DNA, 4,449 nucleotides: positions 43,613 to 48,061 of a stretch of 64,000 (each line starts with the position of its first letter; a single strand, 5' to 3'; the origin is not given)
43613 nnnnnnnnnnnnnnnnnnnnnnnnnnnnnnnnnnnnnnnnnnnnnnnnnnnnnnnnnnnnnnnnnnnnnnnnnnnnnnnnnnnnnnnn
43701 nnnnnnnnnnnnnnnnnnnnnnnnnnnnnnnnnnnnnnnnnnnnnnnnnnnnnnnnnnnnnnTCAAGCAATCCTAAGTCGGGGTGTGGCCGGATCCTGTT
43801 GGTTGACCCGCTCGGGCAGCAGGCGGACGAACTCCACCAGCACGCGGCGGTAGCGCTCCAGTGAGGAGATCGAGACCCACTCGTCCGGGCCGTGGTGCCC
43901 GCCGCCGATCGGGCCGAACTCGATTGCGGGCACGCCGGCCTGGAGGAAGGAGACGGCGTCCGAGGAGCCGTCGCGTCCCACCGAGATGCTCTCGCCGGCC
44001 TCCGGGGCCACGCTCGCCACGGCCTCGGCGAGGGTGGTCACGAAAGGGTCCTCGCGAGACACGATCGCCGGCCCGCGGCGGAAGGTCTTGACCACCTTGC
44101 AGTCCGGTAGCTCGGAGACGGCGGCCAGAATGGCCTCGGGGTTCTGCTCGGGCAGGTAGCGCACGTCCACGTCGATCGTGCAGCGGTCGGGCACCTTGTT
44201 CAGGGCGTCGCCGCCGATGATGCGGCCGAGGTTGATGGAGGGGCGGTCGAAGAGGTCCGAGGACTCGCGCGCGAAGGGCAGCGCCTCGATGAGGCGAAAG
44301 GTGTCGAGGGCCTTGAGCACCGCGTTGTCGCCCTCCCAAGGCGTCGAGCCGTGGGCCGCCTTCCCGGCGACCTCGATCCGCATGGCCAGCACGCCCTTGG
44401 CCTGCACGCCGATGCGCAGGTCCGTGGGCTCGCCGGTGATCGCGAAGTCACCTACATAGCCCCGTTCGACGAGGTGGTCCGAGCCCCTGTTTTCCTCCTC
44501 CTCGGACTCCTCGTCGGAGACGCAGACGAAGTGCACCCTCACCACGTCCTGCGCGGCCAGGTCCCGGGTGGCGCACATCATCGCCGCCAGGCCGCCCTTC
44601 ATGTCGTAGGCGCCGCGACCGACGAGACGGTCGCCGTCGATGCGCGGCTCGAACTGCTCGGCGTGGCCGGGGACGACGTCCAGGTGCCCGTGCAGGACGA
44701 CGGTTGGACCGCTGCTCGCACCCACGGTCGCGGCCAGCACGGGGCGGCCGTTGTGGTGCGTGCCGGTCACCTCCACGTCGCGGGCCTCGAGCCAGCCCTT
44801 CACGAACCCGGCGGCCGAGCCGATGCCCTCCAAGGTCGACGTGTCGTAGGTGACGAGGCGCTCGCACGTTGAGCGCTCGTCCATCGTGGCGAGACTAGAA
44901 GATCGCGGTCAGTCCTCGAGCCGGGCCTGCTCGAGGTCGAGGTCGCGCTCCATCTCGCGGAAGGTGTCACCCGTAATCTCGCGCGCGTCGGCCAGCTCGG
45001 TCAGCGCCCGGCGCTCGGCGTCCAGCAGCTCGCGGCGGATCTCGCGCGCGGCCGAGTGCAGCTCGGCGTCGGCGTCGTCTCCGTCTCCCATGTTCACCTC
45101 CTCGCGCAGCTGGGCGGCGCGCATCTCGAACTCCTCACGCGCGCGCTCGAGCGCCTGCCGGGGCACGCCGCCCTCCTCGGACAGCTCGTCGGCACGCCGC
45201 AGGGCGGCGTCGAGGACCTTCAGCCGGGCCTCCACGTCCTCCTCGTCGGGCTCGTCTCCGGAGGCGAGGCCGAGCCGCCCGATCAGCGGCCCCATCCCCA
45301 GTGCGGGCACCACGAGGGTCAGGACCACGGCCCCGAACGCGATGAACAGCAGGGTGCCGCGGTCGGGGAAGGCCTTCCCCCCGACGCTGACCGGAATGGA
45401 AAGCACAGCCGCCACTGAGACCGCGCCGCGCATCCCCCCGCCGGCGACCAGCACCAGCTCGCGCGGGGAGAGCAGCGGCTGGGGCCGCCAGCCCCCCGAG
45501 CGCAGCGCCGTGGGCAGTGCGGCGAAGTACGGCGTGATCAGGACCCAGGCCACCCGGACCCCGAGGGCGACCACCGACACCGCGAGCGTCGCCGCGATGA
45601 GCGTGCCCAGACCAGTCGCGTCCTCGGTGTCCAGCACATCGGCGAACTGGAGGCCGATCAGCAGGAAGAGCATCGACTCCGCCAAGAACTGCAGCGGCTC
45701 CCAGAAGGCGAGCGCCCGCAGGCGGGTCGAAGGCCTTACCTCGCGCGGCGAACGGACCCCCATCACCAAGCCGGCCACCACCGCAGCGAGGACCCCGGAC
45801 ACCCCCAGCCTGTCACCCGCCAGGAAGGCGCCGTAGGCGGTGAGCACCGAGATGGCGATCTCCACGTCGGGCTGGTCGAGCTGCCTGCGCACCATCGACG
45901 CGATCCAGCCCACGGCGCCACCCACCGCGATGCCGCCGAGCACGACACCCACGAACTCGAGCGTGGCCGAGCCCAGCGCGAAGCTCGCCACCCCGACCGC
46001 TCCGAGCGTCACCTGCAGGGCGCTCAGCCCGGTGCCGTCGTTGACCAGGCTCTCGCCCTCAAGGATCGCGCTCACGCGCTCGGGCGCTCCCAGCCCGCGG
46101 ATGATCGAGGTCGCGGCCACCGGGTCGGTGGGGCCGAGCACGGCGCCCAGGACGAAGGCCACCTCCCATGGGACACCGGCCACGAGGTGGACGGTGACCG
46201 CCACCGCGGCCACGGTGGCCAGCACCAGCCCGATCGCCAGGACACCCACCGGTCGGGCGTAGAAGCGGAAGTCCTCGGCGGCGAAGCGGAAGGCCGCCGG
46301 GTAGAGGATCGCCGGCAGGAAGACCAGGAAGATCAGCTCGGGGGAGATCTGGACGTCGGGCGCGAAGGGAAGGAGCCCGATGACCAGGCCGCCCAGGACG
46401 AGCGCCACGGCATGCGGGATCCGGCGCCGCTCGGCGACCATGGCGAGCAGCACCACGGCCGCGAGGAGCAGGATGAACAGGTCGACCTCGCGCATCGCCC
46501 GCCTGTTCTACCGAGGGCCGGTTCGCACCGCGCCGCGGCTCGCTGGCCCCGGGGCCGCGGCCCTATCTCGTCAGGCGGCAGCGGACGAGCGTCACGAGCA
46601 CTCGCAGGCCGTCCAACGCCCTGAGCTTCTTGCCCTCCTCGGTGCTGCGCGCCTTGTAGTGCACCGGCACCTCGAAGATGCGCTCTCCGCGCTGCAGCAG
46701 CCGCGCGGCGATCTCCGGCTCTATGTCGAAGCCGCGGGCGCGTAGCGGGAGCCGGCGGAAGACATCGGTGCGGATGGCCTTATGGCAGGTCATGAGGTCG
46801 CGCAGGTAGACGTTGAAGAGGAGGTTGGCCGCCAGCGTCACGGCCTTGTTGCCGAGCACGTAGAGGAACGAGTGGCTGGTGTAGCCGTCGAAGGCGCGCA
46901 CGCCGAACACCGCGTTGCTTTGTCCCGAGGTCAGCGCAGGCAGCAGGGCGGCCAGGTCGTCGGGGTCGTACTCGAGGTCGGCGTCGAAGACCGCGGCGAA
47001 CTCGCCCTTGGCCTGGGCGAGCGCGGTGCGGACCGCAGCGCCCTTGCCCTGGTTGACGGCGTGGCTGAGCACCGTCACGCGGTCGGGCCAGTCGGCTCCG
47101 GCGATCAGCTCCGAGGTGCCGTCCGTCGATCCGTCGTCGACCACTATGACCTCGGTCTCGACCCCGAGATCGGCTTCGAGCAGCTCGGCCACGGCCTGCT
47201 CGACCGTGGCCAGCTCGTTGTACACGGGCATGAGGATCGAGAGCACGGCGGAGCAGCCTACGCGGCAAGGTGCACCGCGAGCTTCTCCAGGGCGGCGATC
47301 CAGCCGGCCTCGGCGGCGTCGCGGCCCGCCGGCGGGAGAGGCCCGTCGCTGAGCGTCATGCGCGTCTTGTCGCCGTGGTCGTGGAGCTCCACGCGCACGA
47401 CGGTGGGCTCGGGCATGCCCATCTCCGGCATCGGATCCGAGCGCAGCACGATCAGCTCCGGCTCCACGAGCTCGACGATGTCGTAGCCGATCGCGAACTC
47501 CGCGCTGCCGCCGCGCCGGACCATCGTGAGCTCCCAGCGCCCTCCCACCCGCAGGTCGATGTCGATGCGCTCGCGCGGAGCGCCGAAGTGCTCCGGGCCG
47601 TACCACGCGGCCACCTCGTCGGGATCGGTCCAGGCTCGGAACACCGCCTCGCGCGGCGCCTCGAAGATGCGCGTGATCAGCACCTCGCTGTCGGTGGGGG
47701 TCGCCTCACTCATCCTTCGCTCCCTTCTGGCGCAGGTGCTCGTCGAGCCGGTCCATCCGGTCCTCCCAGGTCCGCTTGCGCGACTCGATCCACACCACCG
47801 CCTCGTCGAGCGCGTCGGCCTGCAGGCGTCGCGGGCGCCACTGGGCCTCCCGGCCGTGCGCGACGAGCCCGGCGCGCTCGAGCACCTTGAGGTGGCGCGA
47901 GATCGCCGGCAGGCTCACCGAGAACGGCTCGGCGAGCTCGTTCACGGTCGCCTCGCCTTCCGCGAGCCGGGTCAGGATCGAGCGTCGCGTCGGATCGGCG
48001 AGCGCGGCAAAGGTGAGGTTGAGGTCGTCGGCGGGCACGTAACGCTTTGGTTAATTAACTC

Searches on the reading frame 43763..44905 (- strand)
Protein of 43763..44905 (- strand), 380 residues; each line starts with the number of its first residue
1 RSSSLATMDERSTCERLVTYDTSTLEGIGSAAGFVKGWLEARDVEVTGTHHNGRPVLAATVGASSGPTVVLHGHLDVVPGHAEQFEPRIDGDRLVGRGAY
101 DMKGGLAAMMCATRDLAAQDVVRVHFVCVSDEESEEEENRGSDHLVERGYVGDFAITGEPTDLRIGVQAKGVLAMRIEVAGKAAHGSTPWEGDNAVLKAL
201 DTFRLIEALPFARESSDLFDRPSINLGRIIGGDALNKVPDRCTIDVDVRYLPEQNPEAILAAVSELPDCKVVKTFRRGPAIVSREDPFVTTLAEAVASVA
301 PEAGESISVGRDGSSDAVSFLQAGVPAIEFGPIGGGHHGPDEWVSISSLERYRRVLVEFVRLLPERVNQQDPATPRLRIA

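Call 97: search_protein_families(library=pfam, proteins=[window:43763-44905:-], max_evalue=0.0001)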
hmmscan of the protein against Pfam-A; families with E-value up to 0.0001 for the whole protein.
window:43763-44905:- (380 aa): 3 families
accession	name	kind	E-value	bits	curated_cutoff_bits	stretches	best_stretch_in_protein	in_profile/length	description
PF01546.33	Peptidase_M20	-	5.1e-31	108.6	24.6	1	71-361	2-205/206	Peptidase family M20/M25/M40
PF07687.19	M20_dimer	-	3.8e-19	69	21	1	169-265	3-97/107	Peptidase dimerisation domain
PF04389.22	Peptidase_M28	-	1.5e-08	35.1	21.3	1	57-147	3-78/193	Peptidase family M28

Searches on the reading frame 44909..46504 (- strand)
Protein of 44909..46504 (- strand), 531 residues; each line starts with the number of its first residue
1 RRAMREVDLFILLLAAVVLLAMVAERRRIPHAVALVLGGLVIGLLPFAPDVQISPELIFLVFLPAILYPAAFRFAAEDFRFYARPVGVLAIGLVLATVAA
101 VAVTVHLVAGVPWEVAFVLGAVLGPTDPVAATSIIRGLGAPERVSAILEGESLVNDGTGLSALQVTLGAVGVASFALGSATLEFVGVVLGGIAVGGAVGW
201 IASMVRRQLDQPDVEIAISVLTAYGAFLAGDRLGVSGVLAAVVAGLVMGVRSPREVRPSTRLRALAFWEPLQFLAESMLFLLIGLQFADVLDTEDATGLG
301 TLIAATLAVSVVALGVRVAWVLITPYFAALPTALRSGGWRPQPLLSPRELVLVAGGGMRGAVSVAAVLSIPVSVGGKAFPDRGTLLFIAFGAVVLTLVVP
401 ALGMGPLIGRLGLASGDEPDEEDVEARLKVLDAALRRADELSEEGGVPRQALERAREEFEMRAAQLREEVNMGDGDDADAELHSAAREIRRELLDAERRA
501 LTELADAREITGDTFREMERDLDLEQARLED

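Call 97: search_protein_families(library=pfam, proteins=[window:44909-46504:-], max_evalue=0.0001)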
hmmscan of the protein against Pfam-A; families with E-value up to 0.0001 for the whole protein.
window:44909-46504:- (531 aa): 1 family
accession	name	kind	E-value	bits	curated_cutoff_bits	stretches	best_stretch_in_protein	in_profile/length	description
PF00999.27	Na_H_Exchanger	-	2.9e-51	174.9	26.2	1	14-406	3-371/375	Sodium/hydrogen exchanger, transmembrane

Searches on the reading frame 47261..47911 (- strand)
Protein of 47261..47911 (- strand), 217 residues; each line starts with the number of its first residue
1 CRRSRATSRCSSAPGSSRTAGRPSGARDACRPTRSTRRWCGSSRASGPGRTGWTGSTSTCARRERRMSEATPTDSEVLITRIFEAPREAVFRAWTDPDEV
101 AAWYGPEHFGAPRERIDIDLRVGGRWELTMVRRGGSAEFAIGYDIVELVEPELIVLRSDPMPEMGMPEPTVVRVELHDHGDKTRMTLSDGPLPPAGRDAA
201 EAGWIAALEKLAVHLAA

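Call 99: search_protein_families(library=pfam, proteins=[window:47261-47911:-], max_evalue=0.0001)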
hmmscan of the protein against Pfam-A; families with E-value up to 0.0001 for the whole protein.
window:47261-47911:- (217 aa): 1 family
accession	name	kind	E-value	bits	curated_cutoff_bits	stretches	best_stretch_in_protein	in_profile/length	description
PF08327.17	AHSA1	-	4e-22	79.2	22.1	1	85-215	2-124/125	Activator of Hsp90 ATPase homolog 1-like protein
